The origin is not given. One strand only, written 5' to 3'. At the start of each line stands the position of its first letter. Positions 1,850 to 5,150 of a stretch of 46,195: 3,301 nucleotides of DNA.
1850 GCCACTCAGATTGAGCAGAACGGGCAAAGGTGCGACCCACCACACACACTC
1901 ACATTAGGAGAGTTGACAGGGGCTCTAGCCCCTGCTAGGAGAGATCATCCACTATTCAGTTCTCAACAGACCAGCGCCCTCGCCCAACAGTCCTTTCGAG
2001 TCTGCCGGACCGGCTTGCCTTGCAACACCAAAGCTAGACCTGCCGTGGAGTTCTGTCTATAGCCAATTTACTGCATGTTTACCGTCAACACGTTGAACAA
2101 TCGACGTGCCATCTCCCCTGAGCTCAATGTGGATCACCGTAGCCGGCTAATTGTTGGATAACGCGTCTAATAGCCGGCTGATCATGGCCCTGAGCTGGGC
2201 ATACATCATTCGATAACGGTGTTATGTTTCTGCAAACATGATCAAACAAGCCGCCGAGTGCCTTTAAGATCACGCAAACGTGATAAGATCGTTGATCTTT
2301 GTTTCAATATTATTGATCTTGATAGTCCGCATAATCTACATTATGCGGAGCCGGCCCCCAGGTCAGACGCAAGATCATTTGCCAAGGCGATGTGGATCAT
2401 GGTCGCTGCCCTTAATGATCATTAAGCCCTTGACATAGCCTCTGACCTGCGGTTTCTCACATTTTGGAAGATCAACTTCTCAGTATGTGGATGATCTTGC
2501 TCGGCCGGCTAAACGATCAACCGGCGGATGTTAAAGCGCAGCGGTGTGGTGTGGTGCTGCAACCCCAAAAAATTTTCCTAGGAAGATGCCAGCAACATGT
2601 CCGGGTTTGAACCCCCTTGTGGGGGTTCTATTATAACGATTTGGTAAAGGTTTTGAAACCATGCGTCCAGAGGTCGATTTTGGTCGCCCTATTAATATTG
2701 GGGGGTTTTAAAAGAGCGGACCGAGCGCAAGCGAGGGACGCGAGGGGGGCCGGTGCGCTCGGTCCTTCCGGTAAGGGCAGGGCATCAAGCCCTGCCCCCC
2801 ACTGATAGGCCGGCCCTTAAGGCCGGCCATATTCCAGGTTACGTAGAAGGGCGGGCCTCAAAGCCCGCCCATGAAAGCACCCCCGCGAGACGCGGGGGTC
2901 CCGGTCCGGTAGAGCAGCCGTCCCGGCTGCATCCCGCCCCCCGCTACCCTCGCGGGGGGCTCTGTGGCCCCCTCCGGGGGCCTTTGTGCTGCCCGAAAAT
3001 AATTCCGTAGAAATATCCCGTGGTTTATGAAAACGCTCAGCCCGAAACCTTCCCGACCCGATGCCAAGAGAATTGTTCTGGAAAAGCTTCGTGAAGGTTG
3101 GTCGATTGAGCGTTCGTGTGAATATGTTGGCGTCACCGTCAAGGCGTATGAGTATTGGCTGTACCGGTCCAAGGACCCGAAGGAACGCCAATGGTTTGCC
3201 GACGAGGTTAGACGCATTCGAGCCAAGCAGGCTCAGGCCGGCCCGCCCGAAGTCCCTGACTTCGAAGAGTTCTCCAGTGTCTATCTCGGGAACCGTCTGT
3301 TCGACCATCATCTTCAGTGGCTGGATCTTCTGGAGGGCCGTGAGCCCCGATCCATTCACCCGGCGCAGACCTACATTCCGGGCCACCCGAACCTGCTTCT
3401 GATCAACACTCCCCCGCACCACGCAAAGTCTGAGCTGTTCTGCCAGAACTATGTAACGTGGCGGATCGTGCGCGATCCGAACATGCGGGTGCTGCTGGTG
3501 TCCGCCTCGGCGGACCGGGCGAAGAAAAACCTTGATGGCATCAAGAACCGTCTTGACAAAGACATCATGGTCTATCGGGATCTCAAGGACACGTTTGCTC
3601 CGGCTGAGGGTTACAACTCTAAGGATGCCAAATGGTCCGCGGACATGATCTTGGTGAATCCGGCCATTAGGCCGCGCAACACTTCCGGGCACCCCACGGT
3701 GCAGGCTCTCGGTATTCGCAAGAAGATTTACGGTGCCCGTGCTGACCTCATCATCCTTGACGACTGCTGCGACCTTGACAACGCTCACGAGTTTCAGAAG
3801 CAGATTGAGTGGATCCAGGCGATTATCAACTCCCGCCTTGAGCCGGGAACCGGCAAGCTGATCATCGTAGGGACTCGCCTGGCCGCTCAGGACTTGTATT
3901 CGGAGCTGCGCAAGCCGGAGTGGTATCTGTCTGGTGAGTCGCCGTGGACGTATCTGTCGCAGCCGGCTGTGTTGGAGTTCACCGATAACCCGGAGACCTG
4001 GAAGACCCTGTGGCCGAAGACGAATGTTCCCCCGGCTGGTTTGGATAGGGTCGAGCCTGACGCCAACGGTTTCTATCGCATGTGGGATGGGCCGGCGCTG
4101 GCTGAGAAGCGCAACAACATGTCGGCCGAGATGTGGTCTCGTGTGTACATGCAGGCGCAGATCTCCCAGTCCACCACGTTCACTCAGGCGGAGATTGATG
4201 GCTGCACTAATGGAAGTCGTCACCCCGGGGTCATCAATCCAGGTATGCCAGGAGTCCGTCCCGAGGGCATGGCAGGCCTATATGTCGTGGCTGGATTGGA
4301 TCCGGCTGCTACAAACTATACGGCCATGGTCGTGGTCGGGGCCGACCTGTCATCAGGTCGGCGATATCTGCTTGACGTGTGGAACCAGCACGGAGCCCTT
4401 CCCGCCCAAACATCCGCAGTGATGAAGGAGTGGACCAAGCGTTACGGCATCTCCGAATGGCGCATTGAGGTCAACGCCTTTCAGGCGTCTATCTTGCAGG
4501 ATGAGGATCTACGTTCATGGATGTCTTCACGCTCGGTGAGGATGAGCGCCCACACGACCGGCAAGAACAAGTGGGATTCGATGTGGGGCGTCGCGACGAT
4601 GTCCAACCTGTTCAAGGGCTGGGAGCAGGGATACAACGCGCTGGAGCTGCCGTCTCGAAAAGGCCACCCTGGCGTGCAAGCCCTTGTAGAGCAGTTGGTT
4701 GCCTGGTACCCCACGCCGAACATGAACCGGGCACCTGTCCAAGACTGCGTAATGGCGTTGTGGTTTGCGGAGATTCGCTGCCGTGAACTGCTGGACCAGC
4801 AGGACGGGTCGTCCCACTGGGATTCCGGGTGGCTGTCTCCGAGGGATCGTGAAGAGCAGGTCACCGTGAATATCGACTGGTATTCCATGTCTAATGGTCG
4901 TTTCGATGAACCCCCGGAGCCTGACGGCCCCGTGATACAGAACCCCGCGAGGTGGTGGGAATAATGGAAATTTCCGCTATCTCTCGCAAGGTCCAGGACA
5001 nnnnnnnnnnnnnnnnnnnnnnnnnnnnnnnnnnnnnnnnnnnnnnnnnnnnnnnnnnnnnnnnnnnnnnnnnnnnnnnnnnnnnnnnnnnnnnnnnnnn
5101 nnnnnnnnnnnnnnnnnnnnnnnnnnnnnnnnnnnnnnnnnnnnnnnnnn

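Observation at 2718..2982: Eight back-to-back GC-rich hairpins between the AT-rich region and the terminase start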

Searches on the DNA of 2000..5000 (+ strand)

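Call 7: search_dna_similar(query=window:2000-5000:+, collection=phages, mode=distant)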
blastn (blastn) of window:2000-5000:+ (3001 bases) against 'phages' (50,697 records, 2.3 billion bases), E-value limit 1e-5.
Records with a match: 29; places in all: 29; records where one place covers at least 80% of the query: 0.
Best place of each record, by identity: 80-90% 10; 60-80% 19.
By first word of the organism name: Streptomyces 29.
By host as written in the record: Streptomyces griseus ATCC 10137 10; Streptomyces scabiei RL-34 7; Streptomyces viridochromogenes DSM40736 4; Streptomyces lividans JI 1326 4; Streptomyces lividans HXY6 2; Streptomyces mirabilis NRRL B-2400 1; Streptomyces albidoflavus 1.
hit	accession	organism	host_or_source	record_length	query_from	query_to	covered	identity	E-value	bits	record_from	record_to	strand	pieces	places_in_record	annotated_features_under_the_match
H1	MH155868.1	Streptomyces phage FlowerPower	Streptomyces scabiei RL-34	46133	1298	2025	20%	67.4%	7e-21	179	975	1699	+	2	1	1: terminase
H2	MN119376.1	Streptomyces phage Geostin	Streptomyces scabiei RL-34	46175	1298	2025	20%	67.4%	7e-21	179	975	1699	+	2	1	1: terminase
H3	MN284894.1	Streptomyces phage Fabian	Streptomyces scabiei RL-34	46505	1298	2025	20%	67.4%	7e-21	179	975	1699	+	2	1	1: terminase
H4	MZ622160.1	Streptomyces phage RetrieverFever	Streptomyces scabiei RL-34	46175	1298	2025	20%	67.4%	7e-21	179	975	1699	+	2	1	1: terminase large subunit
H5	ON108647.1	Streptomyces phage Vorvolakos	Streptomyces scabiei RL-34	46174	1298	2025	20%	67.4%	7e-21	179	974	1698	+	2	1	1: terminase large subunit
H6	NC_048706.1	Streptomyces phage FlowerPower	Streptomyces scabiei RL-34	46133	1298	2025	20%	67.4%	7e-21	179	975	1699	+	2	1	1: terminase large subunit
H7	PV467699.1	Streptomyces phage Gremlin23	Streptomyces scabiei RL-34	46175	1298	2025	20%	67.4%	7e-21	179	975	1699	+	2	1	1: terminase large subunit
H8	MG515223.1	Streptomyces phage WRightOn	Streptomyces viridochromogenes DSM40736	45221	1298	1819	17%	64.8%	4e-18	100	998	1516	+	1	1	terminase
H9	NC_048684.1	Streptomyces phage WRightOn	Streptomyces viridochromogenes DSM40736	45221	1298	1819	17%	64.8%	4e-18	100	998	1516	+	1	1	terminase large subunit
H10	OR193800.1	Streptomyces phage Kumquat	Streptomyces lividans JI 1326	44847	1298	1819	17%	64.8%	4e-18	100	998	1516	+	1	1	1: terminase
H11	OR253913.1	Streptomyces phage Dennebes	Streptomyces mirabilis NRRL B-2400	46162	1298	1819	17%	64.0%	2e-10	76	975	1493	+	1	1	1: Terminase large subunit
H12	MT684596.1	Streptomyces phage Zeigle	Streptomyces viridochromogenes DSM40736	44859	1298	1819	17%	64.0%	1e-12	83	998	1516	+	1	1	1: terminase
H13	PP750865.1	Streptomyces phage Abafar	Streptomyces albidoflavus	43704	1298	1819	17%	64.0%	1e-12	83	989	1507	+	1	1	terminase large subunit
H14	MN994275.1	Streptomyces phage JXY1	Streptomyces lividans HXY6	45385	1298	1819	17%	63.8%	1e-11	79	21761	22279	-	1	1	hypothetical protein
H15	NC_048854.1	Streptomyces phage JXY1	Streptomyces lividans HXY6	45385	1298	1819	17%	63.8%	1e-11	79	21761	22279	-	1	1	terminase large subunit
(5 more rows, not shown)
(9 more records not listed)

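Call 24: search_rna_families(source=window, start=2000, end=3200, threshold=evalue, max_evalue=10)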
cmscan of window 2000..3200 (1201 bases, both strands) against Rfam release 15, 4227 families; matches with E-value up to 10: 19.
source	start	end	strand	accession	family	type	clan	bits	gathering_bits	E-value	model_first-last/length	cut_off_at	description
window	2770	2834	+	RF02784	SorX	Gene; sRNA;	-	23.1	46.6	0.0067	1-73/73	no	Singlet oxygen resistance RNA X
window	2292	2352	-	RF02971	emrB-Lactobacillus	Gene; sRNA;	-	22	60.8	1.4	1-66/66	no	emrB-Lactobacillus RNA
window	2712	2840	-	RF02354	BjrC80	Gene; sRNA;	-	21.7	80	0.11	1-162/162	no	Bradyrhizobiaceae sRNA BjrC80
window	2748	2828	+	RF03527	mir-3072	Gene; miRNA;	-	19.9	86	2.9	1-83/83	no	mir-3072 microRNA precursor family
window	2787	2883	-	RF00959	mir-612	Gene; miRNA;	-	19.6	100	1.3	1-86/86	no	mir-612 microRNA precursor family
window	2779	2904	-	RF01735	epsC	Cis-reg;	-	19.5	42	1.2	1-117/117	no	epsC RNA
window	2770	2832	-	RF02784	SorX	Gene; sRNA;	-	19.4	46.6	0.084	1-73/73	no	Singlet oxygen resistance RNA X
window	2871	2931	-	RF01772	rnk_pseudo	Cis-reg; leader;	-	19.3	55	1.9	1-108/108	no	Pseudomonas rnk leader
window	2934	2959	-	RF02795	Pab91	Gene; snRNA; snoRNA; HACA-box;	-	18.5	71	2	16-43/57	no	Pab91 RNA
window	2770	2837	-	RF02343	ar9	Gene; sRNA;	-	18.1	45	4.2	1-149/149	no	Alphaproteobacterial sRNA ar9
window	2609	2677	-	RF02236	asX2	Gene; sRNA;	-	17.3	70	1.6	1-87/87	no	Xanthomonas sRNA asX2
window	2841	2898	-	RF02837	anti-hemB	Gene; sRNA;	-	16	49.5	0.84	1-81/81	no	Burkholderia RNA 7 (anti-hemB)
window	2818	2987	+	RF02830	Scr1601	Gene; sRNA;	-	14.8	100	2.1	1-209/209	no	Streptomyces RNA 1601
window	2560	2635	-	RF02628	Hrs1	Gene; sRNA;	-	14.6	56.4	8.9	1-74/74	no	Hfq-regulated sRNA 1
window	2761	2797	-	RF01716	PhotoRC-I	Cis-reg;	-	14.4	45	0.95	1-44/44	no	PhotoRC-I RNA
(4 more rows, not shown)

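Call 35: search_rna_families(sources=[L064, L003, L045, L051, L057, L058, L031, L012], threshold=gathering)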
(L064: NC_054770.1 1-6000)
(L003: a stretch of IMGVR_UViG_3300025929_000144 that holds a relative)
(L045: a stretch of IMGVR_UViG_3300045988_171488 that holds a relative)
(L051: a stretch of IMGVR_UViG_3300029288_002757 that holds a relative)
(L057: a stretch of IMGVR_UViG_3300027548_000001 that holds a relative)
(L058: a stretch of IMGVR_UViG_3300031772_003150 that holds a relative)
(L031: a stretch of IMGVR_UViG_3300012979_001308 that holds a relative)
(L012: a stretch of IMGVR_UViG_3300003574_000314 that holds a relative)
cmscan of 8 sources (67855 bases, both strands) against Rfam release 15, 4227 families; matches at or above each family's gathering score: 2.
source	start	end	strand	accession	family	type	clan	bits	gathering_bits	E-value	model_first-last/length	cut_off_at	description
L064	3984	4056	+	RF00005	tRNA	Gene; tRNA;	CL00001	69.7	29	4.1e-13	1-71/71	no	tRNA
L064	4100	4172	+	RF00005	tRNA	Gene; tRNA;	CL00001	69.6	29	4.2e-13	1-71/71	no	tRNA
